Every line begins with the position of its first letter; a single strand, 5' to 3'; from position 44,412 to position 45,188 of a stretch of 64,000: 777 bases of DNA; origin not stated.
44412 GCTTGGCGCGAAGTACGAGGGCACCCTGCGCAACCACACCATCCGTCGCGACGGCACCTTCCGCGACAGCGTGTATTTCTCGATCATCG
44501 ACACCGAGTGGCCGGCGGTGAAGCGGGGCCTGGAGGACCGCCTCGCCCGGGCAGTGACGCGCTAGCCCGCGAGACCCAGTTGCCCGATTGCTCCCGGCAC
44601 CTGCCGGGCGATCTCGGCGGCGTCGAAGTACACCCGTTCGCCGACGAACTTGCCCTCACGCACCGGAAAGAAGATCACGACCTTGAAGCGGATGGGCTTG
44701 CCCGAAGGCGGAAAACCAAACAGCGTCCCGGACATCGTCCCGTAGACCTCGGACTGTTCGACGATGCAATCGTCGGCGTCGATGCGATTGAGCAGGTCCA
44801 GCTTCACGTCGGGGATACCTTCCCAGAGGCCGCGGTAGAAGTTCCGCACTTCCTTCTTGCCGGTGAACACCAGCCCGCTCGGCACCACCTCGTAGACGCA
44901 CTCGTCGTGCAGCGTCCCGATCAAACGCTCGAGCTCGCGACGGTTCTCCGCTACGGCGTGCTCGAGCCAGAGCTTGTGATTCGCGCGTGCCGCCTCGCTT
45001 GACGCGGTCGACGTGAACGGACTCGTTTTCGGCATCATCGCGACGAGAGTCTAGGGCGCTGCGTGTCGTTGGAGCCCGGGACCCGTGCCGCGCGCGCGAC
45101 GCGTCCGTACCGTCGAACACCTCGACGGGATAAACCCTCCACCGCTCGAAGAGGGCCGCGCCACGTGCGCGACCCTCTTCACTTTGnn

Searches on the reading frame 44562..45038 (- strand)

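Call 80: search_protein_families(library=pfam, proteins=[window:44562-45038:-], max_evalue=0.1)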
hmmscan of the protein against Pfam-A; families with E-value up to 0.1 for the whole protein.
window:44562-45038:- (158 aa): 2 families
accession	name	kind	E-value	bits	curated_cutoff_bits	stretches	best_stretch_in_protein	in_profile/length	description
PF07366.18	SnoaL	-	6.9e-20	71.6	28.4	1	29-147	11-126/126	SnoaL-like polyketide cyclase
PF12680.13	SnoaL_2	-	3.4e-13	50.5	27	1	30-132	7-100/102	SnoaL-like domain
